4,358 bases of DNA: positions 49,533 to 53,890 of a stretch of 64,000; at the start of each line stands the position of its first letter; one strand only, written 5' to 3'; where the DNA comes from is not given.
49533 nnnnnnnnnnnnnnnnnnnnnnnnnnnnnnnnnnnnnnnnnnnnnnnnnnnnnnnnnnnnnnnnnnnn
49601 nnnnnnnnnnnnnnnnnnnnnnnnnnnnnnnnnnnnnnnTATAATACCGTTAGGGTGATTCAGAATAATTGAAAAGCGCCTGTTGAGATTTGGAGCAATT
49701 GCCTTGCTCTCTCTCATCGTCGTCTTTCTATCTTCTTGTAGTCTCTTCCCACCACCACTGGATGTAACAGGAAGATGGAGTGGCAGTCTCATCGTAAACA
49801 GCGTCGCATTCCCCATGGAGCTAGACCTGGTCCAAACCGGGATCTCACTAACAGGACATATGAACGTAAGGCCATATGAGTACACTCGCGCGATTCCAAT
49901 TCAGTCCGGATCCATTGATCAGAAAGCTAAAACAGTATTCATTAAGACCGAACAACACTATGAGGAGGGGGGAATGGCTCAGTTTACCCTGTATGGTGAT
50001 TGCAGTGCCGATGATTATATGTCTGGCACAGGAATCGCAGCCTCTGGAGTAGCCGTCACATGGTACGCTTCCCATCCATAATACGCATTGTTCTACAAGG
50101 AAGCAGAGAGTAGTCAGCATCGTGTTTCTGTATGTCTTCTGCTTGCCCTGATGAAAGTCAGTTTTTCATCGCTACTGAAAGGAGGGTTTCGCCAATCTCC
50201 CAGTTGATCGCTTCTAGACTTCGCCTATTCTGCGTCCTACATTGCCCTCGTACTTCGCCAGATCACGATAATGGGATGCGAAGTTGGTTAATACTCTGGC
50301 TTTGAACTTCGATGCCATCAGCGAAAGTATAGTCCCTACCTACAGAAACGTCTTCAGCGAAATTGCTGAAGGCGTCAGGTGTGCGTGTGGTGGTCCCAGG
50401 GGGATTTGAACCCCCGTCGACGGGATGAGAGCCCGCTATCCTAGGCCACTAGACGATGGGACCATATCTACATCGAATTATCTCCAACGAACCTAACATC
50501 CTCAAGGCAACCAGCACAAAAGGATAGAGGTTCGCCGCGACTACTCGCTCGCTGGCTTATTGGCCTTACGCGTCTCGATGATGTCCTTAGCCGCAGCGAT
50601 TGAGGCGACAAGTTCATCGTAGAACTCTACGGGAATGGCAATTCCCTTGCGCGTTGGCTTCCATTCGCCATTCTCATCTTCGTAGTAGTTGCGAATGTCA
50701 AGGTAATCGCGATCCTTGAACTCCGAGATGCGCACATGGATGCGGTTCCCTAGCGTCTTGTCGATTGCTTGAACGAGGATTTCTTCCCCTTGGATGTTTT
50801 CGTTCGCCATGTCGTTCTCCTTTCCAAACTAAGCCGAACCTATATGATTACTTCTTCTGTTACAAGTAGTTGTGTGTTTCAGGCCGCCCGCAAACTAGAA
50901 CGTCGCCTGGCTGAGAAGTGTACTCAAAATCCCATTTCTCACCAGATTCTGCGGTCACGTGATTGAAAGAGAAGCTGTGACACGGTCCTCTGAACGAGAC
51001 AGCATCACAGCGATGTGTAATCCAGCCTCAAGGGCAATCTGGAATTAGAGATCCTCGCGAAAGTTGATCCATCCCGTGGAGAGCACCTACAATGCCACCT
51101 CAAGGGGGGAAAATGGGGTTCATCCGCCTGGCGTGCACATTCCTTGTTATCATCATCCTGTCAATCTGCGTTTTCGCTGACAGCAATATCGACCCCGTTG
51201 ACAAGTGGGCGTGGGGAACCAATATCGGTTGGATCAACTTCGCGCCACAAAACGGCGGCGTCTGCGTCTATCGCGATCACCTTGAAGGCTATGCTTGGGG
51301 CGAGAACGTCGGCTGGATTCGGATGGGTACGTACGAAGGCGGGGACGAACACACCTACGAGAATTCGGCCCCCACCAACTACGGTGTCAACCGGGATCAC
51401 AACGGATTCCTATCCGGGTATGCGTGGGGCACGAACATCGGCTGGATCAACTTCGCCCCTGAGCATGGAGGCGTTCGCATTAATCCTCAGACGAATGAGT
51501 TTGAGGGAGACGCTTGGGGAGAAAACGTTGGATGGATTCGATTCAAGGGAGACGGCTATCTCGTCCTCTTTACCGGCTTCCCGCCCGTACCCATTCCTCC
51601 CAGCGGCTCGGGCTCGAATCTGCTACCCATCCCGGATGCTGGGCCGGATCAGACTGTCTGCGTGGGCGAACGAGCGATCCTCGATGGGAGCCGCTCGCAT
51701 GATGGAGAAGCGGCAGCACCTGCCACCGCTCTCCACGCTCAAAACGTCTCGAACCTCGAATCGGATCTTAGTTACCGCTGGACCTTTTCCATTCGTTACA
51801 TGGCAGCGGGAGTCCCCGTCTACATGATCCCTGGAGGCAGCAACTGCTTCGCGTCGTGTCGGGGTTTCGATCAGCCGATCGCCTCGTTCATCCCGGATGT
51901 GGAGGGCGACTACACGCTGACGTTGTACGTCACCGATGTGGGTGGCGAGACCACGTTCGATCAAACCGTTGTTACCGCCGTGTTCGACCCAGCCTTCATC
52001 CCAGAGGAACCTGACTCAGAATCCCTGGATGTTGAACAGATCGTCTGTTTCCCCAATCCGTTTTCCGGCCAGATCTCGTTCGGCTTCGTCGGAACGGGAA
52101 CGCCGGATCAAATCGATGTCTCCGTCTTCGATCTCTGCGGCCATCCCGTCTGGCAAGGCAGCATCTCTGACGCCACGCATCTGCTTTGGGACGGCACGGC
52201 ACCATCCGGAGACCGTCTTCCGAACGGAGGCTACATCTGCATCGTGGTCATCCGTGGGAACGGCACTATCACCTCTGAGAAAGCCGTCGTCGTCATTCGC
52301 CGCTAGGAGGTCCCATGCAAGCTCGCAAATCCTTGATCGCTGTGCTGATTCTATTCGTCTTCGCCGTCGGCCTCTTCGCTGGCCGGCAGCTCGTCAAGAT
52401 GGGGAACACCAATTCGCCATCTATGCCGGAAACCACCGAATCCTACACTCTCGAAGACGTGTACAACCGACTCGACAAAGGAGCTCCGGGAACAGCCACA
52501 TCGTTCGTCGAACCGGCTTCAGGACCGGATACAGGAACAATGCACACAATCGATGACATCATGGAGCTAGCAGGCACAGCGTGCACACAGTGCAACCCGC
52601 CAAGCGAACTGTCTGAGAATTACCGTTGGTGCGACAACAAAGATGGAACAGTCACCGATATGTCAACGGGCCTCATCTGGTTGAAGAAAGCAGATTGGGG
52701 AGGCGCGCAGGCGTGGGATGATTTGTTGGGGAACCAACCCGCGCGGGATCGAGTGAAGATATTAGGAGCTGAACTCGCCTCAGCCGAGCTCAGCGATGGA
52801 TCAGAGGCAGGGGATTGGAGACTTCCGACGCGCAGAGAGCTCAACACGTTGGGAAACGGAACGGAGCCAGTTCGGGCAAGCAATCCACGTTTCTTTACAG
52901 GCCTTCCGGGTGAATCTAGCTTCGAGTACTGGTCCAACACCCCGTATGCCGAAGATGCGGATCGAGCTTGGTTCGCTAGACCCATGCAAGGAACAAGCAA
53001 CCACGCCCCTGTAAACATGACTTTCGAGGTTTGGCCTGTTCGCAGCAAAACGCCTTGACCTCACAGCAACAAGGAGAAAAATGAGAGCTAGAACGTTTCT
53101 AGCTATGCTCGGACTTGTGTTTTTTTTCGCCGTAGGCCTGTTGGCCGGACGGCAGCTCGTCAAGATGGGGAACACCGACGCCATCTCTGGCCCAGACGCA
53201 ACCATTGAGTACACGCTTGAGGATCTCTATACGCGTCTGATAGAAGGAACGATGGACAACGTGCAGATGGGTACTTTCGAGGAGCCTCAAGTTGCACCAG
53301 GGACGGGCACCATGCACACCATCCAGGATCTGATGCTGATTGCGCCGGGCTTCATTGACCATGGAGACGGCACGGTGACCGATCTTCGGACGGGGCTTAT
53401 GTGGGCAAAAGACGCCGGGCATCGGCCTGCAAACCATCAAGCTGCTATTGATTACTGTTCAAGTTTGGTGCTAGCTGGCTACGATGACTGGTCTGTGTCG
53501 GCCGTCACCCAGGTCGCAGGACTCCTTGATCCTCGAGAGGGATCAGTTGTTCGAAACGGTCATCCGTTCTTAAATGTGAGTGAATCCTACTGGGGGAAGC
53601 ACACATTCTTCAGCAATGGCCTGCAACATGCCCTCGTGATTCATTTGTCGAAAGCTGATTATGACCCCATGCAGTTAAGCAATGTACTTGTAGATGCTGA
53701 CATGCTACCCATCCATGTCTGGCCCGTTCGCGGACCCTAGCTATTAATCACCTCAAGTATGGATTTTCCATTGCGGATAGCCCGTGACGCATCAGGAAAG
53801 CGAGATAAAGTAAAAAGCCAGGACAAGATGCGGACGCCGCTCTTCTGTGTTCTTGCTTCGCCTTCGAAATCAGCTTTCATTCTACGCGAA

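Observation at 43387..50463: About 7-kb island apparently integrated into the 3' end of tRNA-Glu, leaving the old tRNA stub and its terminator 7 kb away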

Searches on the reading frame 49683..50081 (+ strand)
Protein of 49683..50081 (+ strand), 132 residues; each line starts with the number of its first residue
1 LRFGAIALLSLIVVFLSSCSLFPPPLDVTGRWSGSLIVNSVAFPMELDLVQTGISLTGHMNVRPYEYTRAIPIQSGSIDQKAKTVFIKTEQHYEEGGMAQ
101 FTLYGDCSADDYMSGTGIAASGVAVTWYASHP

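Call 7: search_protein_families(library=pfam, proteins=[window:49683-50081:+], max_evalue=0.01)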
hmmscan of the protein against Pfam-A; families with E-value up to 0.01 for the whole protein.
window:49683-50081:+ (132 aa): 0 families

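Call 28: search_protein_families(library=padloc, proteins=[window:49683-50081:+], max_evalue=0.01)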
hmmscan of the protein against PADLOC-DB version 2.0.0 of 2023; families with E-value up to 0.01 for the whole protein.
window:49683-50081:+ (132 aa): 0 families

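Call 55: search_protein_families(library=phrogs, proteins=[window:49683-50081:+], max_evalue=0.01)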
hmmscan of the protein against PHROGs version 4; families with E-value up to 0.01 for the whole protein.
window:49683-50081:+ (132 aa): 0 families

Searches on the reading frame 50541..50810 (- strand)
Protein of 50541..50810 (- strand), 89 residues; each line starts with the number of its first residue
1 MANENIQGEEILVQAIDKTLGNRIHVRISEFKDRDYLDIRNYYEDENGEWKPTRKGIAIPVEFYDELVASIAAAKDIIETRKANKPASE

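Call 7: search_protein_families(library=pfam, proteins=[window:50541-50810:-], max_evalue=0.01)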
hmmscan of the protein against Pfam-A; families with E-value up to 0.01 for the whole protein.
window:50541-50810:- (89 aa): 1 family
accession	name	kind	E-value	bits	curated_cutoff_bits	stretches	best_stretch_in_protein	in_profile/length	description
PF02229.22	PC4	-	7.1e-18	64.3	25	1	19-69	2-51/52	Transcriptional Coactivator p15 (PC4)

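Call 9: find_encoding_contigs(protein=window:50541-50810:-, flank=10000, max_places=10)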
Protein window:50541-50810:- (89 aa): no gene with exactly this product is on record in the collection.

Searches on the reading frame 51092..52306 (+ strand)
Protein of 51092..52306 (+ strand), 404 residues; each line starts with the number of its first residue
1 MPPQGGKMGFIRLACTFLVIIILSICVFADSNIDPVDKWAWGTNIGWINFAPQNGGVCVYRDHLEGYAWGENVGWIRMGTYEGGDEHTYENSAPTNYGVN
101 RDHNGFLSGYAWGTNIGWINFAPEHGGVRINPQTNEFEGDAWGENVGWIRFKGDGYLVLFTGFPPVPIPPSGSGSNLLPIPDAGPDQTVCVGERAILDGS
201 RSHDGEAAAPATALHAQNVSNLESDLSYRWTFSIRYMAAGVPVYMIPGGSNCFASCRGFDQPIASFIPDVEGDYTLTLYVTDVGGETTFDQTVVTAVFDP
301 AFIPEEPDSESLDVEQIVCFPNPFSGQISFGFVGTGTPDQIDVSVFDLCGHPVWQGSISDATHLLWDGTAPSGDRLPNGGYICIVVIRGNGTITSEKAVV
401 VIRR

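Call 14: find_encoding_contigs(protein=window:51092-52306:+, flank=10000, max_places=10)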
Protein window:51092-52306:+ (404 aa): 2 contigs read that carry it; 1 place shown.
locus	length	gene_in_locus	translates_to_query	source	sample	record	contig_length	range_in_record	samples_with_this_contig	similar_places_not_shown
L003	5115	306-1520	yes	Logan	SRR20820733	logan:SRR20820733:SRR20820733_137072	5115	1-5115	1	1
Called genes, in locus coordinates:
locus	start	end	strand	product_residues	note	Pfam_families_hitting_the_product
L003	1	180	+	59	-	?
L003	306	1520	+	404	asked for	-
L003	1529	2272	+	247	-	PF07603:Lcl_C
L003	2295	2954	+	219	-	PF07603:Lcl_C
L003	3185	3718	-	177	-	-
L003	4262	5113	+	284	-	?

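Call 49: search_protein_families(library=pfam, proteins=[window:51092-52306:+], max_evalue=0.001)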
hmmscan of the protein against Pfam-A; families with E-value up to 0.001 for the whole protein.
window:51092-52306:+ (404 aa): 1 family
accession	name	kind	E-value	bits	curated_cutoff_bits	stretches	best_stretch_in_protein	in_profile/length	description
PF18911.6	PKD_4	-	0.00073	20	27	0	178-207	3-32/85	PKD domain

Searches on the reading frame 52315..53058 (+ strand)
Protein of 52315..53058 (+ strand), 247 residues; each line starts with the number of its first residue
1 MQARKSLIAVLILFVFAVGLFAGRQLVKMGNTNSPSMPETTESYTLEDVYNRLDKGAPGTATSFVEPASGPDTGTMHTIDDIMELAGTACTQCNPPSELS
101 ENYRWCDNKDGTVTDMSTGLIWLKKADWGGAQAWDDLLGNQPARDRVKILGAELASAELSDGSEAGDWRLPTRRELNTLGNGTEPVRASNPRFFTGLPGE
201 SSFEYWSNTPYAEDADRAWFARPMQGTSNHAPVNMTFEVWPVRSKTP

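Call 49: search_protein_families(library=pfam, proteins=[window:52315-53058:+], max_evalue=0.001)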
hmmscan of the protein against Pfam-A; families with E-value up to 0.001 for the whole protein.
window:52315-53058:+ (247 aa): 1 family
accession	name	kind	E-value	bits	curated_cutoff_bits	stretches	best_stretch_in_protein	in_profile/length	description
PF07603.17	Lcl_C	-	7.8e-19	68.5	34.9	1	111-243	1-117/117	Lcl C-terminal domain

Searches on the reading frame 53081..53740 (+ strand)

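Call 49: search_protein_families(library=pfam, proteins=[window:53081-53740:+], max_evalue=0.001)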
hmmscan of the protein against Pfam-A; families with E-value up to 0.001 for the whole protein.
window:53081-53740:+ (219 aa): 1 family
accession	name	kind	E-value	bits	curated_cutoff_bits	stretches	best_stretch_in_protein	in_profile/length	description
PF07603.17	Lcl_C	-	1.9e-11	44.7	34.9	1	97-217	1-117/117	Lcl C-terminal domain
